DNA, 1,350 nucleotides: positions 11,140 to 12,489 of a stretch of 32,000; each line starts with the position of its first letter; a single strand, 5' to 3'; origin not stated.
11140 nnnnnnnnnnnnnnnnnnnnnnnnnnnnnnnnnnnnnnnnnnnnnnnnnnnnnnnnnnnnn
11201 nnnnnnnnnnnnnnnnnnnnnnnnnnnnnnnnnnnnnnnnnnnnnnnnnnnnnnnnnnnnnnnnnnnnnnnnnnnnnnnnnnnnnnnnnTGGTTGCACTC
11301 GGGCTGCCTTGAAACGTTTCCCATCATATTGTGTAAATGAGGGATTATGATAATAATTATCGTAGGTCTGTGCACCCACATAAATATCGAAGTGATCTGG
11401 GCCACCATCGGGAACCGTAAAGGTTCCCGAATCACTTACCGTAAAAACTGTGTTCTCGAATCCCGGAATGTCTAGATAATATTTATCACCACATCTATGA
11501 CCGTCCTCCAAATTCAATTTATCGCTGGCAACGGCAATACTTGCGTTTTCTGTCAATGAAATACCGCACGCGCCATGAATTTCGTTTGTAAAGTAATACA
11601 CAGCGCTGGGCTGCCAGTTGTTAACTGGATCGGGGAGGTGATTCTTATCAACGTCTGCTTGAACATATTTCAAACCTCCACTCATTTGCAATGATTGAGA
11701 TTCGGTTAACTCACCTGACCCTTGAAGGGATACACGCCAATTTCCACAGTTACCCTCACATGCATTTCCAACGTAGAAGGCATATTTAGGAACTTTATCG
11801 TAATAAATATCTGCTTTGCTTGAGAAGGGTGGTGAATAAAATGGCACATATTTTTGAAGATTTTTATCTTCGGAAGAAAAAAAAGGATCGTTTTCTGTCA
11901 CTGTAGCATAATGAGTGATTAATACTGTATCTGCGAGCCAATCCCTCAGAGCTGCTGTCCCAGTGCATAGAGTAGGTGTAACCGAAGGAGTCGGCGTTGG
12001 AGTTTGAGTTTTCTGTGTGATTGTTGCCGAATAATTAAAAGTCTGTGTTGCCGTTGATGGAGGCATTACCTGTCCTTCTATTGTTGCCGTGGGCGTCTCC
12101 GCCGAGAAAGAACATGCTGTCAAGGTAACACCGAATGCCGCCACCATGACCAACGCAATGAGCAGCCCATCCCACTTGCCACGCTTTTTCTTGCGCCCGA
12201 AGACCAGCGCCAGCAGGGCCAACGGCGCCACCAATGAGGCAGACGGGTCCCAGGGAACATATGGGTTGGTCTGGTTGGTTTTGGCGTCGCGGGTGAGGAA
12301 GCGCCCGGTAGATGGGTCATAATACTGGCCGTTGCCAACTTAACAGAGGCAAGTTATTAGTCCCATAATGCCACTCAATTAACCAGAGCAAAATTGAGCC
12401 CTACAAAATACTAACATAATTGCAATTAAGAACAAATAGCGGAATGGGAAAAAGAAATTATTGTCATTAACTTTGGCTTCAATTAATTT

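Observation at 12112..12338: Rhs cleavage-type motif runs straight into a hydrophobic-basic-signal-peptide module: the toxin module begins with a lipoprotein signal peptide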

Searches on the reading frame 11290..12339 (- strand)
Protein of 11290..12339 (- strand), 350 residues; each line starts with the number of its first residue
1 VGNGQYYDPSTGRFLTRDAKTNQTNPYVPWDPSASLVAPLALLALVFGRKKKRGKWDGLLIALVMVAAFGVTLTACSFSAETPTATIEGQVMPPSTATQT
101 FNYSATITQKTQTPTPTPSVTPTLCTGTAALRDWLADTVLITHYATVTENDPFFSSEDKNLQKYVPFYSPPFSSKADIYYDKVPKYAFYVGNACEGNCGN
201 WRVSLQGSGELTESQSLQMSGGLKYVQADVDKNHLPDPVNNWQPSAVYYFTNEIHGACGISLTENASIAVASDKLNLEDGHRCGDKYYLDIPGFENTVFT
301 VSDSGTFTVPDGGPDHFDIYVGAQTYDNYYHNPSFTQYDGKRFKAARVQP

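Call 13: search_protein_families(library=pfam, proteins=[window:11290-12339:-], max_evalue=0.01)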
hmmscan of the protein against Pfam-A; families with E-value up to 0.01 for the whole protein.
window:11290-12339:- (350 aa): 1 family
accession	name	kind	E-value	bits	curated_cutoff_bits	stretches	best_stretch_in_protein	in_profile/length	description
PF10836.13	DUF2574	-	0.005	17.1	27.5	0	62-102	7-45/93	Protein of unknown function (DUF2574)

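Call 52: search_protein_families(library=pfam, alignment_id=A3, max_evalue=0.001)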
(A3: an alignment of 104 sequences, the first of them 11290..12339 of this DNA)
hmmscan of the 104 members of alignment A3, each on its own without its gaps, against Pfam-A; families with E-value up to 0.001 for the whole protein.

A. member 1, window:11290-12339:- (350 aa): 0 families

B. families by the number of members that match (of 104 scanned): 12 families
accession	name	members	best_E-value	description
PF03527.20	RHS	10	2.9e-05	RHS protein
PF05593.20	RHS_repeat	9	9.7e-21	RHS Repeat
PF01522.26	Polysacc_deac_1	4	1.6e-17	Polysaccharide deacetylase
PF12671.13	Amidase_6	4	8.7e-13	Putative amidase domain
PF25023.1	TEN_YD-shell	4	4.8e-07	Teneurin YD-shell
PF15607.11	Ntox44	2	3.4e-10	Bacterial toxin 44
PF01510.30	Amidase_2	1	7.2e-11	N-acetylmuramoyl-L-alanine amidase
PF13529.12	Peptidase_C39_2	1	2.3e-09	Peptidase_C39 like family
PF01464.25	SLT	1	7.2e-08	Transglycosylase SLT domain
PF00877.26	NLPC_P60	1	0.00023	NlpC/P60 family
PF22514.2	EXPB1_D1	1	0.00047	EXPB1-like domain 1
PF01040.23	UbiA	1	0.00078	UbiA prenyltransferase family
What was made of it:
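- The payloads need to reach the extracytoplasmic face (call 52).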

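Call 57: search_protein_families(library=ncbifam, proteins=[window:11290-12339:-], max_evalue=1)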
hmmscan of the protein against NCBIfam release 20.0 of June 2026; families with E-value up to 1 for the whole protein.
window:11290-12339:- (350 aa): 2 families
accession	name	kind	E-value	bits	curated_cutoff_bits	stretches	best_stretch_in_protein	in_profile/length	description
NF058595.1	invert_tail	domain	0.00016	21.9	37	1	22-110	22-98/113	lipo-invert putative C-terminal anchoring domain-containing protein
TIGR03696.1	Rhs_assc_core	domain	0.02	15.4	32.5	1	6-27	37-60/76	RHS repeat-associated core domain-containing protein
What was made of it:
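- On Rhs / YD-repeat polymorphic toxin: Window: 15.4 bits against a cutoff of 32.5, because only the last third is present (call 57).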

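Call 60: search_protein_families(library=ncbifam, alignment_id=A3, max_evalue=0.001)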
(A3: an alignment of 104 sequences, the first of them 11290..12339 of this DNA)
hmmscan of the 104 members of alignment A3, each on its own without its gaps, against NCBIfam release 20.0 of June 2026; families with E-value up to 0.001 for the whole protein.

A. member 1, window:11290-12339:- (350 aa): 1 family
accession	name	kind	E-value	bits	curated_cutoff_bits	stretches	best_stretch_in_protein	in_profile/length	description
NF058595.1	invert_tail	domain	0.00016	21.9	37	1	22-110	22-98/113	lipo-invert putative C-terminal anchoring domain-containing protein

B. families by the number of members that match (of 104 scanned): 13 families
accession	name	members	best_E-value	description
TIGR03696.1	Rhs_assc_core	100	6.6e-11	RHS repeat-associated core domain-containing protein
NF058595.1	invert_tail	56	7.4e-08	lipo-invert putative C-terminal anchoring domain-containing protein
TIGR01643.1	YD_repeat_2x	9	3.1e-15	YD repeat-containing protein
NF041261.1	RHS_core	8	7.7e-11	RHS element core protein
TIGR02764.1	spore_ybaN_pdaB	4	7.5e-16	polysaccharide deacetylase family sporulation protein PdaB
NF045821.1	PgAcgDacpgdA1_Bac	4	2.3e-14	peptidoglycan-N-acetylglucosamine deacetylase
NF045822.1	PgAcgDacpgdA2_Bac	4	1.2e-10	peptidoglycan-N-acetylglucosamine deacetylase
TIGR02884.1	spore_pdaA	4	9.8e-10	delta-lactam-biosynthetic de-N-acetylase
TIGR04243.1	nodulat_NodB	3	2.6e-15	chitooligosaccharide deacetylase NodB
NF045820.1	PgAcgDacpgdA_Strep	3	3.3e-11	peptidoglycan-N-acetylglucosamine deacetylase PgdA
NF047373.1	BB0259_flg_lyt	1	2e-09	flagellar assembly lytic transglycosylase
NF050820.1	PolSacchBiosHfsH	1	0.00023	oligosaccharide deacetylase HfsH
NF011923.2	PRK15394.1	1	0.00098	4-deoxy-4-formamido-L-arabinose-phosphoundecaprenol deformylase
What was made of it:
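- On Rhs / YD-repeat polymorphic toxin: 100/104 relatives match at E<=1e-3 (call 60).
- On NCBIfam NF058595 lipo-invert tail: 56/104 relatives are significant, but none reaches the cutoff (calls 57, 60).
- NF058595, the 'lipo-invert putative C-terminal anchoring domain', matches 56/104 members at E<=1e-3, with a best E of 7.4e-8 (calls 57, 60).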
